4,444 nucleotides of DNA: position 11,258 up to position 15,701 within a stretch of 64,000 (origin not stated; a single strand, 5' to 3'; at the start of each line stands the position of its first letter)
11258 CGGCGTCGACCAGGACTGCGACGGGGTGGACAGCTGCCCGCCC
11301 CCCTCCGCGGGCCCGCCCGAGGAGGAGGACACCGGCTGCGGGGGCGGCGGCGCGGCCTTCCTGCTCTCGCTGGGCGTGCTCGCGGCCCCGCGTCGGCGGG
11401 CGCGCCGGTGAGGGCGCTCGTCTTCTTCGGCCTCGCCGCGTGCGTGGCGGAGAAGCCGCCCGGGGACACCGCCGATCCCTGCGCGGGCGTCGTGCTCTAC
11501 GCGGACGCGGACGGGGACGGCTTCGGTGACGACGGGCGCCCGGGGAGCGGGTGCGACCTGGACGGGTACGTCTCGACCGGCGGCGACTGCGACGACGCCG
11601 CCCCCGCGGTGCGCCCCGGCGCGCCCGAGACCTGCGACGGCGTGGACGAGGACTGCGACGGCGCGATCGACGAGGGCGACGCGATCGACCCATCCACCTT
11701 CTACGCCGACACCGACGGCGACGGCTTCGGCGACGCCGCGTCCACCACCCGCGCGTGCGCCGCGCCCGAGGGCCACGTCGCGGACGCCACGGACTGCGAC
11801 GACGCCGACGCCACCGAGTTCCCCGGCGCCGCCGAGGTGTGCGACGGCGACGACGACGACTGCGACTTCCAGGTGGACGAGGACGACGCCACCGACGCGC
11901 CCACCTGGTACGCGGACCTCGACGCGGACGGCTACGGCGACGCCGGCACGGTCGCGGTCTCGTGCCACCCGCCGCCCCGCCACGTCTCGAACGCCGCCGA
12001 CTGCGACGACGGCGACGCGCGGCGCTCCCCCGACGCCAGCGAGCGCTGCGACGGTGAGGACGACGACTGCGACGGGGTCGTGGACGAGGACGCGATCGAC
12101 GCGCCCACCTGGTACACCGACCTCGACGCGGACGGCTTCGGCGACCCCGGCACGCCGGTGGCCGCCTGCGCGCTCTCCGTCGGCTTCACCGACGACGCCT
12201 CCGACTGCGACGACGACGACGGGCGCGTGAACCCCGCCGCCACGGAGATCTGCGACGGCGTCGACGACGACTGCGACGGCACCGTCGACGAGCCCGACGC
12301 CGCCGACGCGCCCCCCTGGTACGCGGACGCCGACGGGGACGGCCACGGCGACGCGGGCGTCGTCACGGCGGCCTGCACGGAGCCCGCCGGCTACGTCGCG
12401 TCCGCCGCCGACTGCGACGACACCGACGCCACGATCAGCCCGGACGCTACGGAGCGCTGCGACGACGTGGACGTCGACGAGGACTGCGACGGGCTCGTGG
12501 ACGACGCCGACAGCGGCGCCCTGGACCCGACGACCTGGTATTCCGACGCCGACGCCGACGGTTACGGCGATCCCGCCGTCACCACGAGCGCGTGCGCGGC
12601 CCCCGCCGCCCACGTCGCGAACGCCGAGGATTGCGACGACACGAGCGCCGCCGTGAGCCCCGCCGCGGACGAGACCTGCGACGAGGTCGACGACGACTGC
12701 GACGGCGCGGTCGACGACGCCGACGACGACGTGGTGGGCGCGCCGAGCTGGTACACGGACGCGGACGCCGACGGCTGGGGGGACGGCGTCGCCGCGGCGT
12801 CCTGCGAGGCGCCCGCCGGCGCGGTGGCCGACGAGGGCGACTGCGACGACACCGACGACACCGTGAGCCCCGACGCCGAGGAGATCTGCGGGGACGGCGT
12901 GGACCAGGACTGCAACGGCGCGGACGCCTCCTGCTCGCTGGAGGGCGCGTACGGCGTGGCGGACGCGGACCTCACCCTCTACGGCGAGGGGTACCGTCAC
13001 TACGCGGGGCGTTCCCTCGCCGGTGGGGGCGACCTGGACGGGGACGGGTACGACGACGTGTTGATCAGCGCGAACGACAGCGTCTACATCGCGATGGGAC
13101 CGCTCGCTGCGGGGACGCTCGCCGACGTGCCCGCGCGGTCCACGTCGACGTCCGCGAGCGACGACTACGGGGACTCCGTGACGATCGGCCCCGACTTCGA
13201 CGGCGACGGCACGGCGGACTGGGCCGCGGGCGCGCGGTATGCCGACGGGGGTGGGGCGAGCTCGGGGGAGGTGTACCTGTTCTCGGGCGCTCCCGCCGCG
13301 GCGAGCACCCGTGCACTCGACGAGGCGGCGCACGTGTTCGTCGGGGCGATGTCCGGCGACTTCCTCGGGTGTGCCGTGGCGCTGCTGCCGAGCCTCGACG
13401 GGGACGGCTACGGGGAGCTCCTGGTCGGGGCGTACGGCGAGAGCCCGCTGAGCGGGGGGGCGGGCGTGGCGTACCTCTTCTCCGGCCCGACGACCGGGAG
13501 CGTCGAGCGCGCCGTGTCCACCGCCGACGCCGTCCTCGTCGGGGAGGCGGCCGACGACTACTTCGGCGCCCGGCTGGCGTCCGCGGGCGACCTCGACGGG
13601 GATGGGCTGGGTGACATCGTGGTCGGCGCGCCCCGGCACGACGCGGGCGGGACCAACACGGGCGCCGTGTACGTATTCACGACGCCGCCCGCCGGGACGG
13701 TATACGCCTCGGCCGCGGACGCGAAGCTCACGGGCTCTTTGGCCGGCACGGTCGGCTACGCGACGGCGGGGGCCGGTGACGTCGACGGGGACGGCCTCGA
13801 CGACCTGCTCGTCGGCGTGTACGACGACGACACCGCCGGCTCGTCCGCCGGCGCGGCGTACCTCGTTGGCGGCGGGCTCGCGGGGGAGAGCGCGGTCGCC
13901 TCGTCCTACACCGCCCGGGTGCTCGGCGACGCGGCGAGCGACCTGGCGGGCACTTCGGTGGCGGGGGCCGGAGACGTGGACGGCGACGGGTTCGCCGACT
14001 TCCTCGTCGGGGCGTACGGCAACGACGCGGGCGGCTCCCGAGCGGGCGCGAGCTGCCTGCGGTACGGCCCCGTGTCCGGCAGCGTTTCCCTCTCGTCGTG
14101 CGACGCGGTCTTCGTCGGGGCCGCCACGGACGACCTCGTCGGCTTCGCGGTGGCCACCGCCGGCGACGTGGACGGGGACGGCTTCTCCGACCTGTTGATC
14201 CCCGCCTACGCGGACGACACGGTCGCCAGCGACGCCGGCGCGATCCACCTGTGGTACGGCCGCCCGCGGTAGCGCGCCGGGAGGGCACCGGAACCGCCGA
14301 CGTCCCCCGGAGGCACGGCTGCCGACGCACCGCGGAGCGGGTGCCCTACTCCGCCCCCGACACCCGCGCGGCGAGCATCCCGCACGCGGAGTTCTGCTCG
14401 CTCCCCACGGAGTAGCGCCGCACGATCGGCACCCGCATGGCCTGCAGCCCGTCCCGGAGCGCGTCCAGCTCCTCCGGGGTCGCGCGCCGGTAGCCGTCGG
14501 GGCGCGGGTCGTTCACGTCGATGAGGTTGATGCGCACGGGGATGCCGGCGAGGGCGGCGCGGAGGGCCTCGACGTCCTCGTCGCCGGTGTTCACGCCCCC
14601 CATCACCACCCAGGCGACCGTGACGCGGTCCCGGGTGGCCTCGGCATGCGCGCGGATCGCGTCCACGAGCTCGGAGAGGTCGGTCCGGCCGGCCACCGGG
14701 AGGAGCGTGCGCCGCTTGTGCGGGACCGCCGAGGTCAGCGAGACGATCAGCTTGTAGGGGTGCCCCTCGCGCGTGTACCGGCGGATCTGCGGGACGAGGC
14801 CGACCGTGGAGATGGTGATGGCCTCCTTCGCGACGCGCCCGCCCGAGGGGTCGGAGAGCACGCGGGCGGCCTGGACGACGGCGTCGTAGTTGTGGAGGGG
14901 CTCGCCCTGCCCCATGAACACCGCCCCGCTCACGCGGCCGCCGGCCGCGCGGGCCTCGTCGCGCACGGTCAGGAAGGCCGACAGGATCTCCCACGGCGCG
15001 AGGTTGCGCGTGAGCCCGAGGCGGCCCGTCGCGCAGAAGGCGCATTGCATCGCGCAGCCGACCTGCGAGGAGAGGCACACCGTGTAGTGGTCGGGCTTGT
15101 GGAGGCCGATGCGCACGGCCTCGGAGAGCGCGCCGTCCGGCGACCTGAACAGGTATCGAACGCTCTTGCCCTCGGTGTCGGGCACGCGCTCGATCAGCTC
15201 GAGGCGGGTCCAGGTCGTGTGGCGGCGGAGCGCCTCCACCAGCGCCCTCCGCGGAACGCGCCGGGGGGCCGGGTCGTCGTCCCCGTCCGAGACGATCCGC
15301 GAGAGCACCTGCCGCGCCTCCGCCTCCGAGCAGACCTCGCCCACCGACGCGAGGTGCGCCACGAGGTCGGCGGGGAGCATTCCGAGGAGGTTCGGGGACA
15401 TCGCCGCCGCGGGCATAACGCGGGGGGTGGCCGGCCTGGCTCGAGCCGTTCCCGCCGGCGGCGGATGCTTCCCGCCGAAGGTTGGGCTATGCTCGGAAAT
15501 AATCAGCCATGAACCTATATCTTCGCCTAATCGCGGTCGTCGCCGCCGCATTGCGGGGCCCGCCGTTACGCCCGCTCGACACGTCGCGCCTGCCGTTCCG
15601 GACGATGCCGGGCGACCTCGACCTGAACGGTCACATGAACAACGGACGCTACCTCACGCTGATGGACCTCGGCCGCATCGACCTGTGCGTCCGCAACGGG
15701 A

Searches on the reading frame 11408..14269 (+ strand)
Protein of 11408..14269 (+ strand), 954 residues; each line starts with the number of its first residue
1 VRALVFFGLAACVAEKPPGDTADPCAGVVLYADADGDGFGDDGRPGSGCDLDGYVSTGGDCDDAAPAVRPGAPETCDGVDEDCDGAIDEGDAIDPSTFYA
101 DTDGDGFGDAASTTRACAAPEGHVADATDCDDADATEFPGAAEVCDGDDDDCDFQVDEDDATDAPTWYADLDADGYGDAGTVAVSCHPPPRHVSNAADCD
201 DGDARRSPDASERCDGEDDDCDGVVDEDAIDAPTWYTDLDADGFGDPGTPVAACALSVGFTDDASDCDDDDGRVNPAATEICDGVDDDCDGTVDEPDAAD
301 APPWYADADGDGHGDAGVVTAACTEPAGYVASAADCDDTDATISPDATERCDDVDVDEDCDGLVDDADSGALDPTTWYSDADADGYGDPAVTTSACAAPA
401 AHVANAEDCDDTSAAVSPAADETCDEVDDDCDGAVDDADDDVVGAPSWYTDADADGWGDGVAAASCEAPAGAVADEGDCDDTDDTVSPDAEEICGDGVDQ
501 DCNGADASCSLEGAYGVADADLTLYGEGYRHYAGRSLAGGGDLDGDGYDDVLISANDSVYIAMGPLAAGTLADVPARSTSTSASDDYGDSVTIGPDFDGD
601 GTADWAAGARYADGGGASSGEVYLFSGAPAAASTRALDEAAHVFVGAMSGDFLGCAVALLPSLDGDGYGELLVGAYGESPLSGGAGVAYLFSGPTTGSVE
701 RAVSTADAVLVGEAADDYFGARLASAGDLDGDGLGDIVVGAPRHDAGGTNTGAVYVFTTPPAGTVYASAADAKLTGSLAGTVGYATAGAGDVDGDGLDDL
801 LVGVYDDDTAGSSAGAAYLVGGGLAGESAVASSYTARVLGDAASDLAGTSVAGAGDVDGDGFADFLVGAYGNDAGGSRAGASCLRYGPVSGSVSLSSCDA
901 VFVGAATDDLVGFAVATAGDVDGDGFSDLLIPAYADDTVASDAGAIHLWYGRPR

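Call 50: search_protein_families(library=pfam, proteins=[window:11408-14269:+], max_evalue=0.00001)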
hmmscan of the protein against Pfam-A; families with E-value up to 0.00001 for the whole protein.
window:11408-14269:+ (954 aa): 3 families
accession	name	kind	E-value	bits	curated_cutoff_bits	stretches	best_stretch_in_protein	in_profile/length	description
PF11617.13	Cu-binding_MopE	-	3.5e-58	193.9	27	7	60-89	1-30/30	Putative metal-binding motif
PF01839.29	FG-GAP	-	9.1e-27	92.9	22.1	1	719-757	1-37/37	FG-GAP repeat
PF13517.12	FG-GAP_3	-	7.9e-08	33.2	26.9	0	728-802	1-61/61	FG-GAP-like repeat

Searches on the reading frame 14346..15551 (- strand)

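Call 36: search_protein_families(library=pfam, proteins=[window:14346-15551:-])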
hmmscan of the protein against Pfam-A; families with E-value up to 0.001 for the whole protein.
window:14346-15551:- (401 aa): 1 family
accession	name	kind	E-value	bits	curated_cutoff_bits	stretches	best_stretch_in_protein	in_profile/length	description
PF04055.27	Radical_SAM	-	2.9e-10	41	29.5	1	162-325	3-160/166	Radical SAM superfamily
